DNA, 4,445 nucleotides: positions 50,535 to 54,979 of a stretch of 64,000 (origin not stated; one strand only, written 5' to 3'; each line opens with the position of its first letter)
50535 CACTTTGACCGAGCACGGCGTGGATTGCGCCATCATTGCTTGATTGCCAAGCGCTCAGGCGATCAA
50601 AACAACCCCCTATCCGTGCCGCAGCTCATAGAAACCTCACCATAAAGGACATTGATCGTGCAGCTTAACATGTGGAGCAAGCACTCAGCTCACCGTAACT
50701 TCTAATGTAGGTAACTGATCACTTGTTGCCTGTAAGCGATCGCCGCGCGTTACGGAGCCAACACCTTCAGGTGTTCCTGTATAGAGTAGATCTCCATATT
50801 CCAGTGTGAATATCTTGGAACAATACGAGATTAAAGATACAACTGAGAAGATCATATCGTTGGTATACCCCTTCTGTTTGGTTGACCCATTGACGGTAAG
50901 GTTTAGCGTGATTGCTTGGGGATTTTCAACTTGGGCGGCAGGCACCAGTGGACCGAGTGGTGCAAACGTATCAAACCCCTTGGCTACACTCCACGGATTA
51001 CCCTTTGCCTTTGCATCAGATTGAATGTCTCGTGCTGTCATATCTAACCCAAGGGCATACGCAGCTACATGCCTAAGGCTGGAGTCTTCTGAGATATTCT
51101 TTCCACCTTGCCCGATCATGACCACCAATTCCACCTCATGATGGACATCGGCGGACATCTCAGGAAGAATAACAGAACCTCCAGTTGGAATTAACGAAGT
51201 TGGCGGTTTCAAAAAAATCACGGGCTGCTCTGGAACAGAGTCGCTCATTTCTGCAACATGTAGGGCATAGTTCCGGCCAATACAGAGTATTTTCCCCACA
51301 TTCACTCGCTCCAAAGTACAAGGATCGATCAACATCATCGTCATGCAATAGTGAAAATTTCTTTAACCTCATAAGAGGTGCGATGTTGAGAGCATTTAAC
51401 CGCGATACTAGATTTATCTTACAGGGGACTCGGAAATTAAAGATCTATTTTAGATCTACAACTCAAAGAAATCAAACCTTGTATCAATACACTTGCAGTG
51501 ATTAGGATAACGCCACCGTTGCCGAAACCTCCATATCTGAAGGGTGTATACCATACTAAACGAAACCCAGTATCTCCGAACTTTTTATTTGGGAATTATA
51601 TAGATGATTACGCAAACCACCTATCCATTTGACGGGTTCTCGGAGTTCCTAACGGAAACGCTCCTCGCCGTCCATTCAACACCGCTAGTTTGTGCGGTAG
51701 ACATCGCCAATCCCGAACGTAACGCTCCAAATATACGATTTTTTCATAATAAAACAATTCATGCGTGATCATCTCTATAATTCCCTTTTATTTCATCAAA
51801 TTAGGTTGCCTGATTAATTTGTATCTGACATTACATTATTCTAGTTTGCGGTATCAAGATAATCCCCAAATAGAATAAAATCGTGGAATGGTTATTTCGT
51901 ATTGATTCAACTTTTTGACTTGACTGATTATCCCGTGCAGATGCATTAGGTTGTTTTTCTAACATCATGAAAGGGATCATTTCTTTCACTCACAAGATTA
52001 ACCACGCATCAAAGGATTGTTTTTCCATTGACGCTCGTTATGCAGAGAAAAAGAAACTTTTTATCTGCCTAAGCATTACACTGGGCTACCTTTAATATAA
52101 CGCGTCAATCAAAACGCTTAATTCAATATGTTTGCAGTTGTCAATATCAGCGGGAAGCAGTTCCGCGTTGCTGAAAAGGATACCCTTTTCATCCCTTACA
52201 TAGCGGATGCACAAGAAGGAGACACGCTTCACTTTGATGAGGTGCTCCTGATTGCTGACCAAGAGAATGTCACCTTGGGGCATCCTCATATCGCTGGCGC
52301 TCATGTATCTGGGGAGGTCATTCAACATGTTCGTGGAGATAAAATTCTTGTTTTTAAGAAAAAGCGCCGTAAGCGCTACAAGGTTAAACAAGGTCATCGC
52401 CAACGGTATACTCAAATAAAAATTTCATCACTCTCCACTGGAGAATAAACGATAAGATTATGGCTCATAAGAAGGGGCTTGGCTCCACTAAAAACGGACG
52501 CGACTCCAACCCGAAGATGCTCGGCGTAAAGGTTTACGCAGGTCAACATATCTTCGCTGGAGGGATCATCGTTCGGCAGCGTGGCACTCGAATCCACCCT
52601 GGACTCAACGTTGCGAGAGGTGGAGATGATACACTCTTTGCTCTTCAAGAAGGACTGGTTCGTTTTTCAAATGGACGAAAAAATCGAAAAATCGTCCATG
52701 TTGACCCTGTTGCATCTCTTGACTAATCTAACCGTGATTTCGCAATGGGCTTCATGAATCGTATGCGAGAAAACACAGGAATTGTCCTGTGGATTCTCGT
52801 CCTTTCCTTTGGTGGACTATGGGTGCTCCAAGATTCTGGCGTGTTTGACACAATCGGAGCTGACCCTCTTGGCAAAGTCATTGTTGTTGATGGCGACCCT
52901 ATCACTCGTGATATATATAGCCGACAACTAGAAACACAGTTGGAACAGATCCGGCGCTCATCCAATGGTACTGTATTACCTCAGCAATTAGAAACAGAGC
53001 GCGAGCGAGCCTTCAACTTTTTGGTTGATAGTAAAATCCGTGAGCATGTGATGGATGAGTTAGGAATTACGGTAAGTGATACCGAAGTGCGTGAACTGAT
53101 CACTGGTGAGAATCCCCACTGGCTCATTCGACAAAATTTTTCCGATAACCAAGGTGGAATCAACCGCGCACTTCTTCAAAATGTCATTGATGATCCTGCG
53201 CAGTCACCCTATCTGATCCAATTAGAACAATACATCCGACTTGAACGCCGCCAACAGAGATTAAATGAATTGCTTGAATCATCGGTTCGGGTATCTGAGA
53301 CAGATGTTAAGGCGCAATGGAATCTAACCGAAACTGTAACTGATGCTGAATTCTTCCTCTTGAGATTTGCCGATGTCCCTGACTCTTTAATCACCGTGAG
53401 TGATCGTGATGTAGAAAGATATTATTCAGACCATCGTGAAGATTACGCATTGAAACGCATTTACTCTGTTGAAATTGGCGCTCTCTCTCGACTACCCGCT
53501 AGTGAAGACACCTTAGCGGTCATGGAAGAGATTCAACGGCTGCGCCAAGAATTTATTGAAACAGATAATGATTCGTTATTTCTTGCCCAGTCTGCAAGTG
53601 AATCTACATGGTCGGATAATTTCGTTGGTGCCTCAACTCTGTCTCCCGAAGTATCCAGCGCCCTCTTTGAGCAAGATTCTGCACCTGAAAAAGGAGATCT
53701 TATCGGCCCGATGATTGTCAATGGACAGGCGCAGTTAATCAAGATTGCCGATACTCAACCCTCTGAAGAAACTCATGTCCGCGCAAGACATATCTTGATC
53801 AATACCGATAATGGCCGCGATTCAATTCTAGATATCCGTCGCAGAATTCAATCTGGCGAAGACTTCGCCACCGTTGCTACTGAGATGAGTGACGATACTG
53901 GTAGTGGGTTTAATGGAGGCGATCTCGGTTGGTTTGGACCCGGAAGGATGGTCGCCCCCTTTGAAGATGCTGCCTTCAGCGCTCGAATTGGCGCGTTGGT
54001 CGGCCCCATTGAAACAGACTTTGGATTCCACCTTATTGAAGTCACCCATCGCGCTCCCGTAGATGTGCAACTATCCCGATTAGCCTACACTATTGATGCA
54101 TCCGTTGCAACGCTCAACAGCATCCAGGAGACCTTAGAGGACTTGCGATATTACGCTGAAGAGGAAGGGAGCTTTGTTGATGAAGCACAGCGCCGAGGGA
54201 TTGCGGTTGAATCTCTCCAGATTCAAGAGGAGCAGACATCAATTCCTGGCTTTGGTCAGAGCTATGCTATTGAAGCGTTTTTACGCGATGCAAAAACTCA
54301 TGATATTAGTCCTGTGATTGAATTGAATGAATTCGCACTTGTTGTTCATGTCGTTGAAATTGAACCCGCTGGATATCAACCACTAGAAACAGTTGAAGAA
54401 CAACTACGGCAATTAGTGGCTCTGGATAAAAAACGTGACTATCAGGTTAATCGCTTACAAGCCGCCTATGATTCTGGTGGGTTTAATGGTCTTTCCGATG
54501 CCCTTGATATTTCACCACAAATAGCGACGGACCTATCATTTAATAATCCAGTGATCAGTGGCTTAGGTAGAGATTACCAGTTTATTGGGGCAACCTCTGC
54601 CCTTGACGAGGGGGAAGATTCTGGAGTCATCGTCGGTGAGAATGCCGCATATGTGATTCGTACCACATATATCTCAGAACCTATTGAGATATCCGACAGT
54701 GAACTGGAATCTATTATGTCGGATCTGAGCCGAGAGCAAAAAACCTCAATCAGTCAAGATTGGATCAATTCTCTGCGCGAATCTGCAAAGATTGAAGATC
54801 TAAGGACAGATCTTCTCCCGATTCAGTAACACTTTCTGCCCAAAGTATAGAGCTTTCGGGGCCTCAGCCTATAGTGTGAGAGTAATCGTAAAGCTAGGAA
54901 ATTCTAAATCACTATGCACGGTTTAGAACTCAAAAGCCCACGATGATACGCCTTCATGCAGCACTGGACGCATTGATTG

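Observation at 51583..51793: A 195-bp MITE of the same family retains the IRs plus the 3' end of tnpB (candidate guide-RNA scaffold)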

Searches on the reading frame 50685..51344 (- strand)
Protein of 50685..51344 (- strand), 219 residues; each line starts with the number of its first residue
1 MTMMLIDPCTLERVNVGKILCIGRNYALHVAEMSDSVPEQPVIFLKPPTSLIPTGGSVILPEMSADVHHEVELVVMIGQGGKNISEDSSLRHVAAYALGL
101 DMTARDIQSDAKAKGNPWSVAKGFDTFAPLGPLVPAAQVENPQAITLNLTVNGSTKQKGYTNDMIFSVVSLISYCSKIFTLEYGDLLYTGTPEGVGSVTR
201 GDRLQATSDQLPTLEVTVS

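Call 14: search_protein_families(library=pfam, proteins=[window:50685-51344:-], max_evalue=0.01)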
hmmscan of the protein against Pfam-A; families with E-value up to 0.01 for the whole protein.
window:50685-51344:- (219 aa): 1 family
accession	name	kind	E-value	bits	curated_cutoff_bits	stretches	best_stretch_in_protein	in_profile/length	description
PF01557.24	FAA_hydrolase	-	3.5e-60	203.8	23.9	1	18-218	1-213/214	Fumarylacetoacetate (FAA) hydrolase C-terminal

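Call 68: find_encoding_contigs(protein=window:50685-51344:-, flank=2500, max_places=8)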
Protein window:50685-51344:- (219 aa): no gene with exactly this product is on record in the collection.

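Call 69: find_homologous_proteins(query=window:50685-51344:-, max_evalue=1e-60)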
Query window:50685-51344:- (219 aa): 1958 proteins with E <= 1e-60 among 8000 candidates; the best 120 are listed.
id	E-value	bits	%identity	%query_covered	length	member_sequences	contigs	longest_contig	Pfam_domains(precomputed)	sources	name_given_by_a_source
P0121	6.2e-138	475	100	99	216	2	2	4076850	PF01557.24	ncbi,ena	-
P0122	1.1e-106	373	77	100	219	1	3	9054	PF01557.24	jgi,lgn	-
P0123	1.6e-106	373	77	100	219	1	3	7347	PF01557.24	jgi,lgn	-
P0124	4.1e-106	371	77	99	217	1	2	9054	PF01557.24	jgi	-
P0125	7.6e-105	367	79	99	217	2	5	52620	PF01557.24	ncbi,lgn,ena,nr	ncbi:MAG: fumarylacetoacetate hydrolase family protein [Bacteroidetes bacterium]|nr:fumarylacetoacet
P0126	8.0e-98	344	72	99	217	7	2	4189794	PF01557.24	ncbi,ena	-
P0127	2.1e-94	333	69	99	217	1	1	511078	PF01557.24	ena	-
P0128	2.4e-94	333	69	99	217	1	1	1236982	PF01557.24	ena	-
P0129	6.4e-94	331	69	99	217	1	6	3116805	PF01557.24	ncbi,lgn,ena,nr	ncbi:MAG: fumarylacetoacetate hydrolase family protein [Bacteroidetes bacterium]|nr:fumarylacetoacet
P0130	2.1e-93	330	69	99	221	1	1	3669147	PF01557.24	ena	-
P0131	3.4e-93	329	69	99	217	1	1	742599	PF01557.24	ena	-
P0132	2.5e-92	326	68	99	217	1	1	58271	PF01557.24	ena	-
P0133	2.6e-92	326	66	99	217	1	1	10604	PF01557.24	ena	-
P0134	2.8e-92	326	70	99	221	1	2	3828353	PF01557.24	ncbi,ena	-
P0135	2.3e-91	323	68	99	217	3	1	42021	PF01557.24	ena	-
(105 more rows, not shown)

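Call 70: find_encoding_contigs(protein=P0121, flank=3000, max_places=6)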
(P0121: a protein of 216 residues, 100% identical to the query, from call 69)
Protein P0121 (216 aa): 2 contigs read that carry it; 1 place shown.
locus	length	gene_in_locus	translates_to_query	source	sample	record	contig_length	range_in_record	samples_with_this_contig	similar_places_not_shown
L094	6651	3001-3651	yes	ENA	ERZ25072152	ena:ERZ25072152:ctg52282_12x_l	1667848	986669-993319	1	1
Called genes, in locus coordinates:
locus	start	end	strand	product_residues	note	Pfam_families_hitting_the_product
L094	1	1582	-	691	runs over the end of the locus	PF13623:SurA_N_2, PF13624:SurA_N_3, PF13145:Rotamase_2 (faint), PF00639:Rotamase, PF13616:Rotamase_3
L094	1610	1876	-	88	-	PF01016:Ribosomal_L27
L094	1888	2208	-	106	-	PF00829:Ribosomal_L21p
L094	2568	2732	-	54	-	-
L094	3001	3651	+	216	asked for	PF01557:FAA_hydrolase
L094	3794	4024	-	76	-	-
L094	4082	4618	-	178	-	-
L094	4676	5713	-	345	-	-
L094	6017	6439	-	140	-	-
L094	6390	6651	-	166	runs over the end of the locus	-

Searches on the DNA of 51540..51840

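Call 75: search_rna_families(source=window, start=51540, end=51840, threshold=evalue, max_evalue=10)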
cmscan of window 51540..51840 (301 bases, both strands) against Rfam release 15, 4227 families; matches with E-value up to 10: 2.
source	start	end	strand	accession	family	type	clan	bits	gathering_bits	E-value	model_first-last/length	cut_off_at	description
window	51752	51811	-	RF00477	snosnR66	Gene; snRNA; snoRNA; CD-box;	-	18.3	65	2.8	1-104/104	no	Small nucleolar RNA snR66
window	51736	51804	-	RF00280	SNORD51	Gene; snRNA; snoRNA; CD-box;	CL00054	16.8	50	3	1-79/79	no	Small nucleolar RNA SNORD51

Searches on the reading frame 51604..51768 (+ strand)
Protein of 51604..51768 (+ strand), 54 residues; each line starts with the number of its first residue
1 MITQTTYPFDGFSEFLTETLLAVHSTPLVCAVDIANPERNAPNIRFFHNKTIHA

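Call 85: search_protein_families(library=pfam, proteins=[window:51604-51768:+], max_evalue=0.01)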
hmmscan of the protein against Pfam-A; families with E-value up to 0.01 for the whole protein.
window:51604-51768:+ (54 aa): 0 families

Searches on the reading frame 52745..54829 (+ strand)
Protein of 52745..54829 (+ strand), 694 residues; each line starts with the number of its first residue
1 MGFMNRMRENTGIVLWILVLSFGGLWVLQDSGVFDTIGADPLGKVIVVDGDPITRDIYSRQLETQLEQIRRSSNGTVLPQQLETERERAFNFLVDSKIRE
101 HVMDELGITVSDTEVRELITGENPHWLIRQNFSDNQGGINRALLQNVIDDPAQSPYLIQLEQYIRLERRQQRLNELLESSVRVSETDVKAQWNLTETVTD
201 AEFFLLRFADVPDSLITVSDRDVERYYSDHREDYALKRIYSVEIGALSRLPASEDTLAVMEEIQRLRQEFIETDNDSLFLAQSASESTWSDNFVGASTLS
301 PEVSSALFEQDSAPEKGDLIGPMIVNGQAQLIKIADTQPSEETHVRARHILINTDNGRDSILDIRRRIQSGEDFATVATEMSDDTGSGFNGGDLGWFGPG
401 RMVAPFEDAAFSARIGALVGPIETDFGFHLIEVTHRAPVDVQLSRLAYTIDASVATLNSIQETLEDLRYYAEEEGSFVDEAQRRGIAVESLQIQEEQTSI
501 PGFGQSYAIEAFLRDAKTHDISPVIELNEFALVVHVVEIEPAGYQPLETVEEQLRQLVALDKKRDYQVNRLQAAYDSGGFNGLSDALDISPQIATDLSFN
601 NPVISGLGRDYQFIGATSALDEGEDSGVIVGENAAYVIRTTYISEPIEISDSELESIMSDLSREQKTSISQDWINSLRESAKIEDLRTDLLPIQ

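Call 14: search_protein_families(library=pfam, proteins=[window:52745-54829:+], max_evalue=0.01)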
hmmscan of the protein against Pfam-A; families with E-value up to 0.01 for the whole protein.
window:52745-54829:+ (694 aa): 5 families
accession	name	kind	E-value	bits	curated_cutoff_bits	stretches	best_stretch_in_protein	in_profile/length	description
PF13616.12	Rotamase_3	-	1.2e-25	90.7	22.5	1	330-436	2-115/116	PPIC-type PPIASE domain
PF00639.27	Rotamase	-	1.8e-21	77.4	21.7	1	357-434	18-96/97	PPIC-type PPIASE domain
PF13145.12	Rotamase_2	-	2.6e-19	70.7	27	3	473-552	47-121/121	PPIC-type PPIASE domain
PF13623.11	SurA_N_2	-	2.9e-17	63.3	28.5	1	4-148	1-145/145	SurA-like N-terminal domain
PF13624.11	SurA_N_3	-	1.6e-14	54.5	27.2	1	4-149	2-139/162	SurA-like N-terminal domain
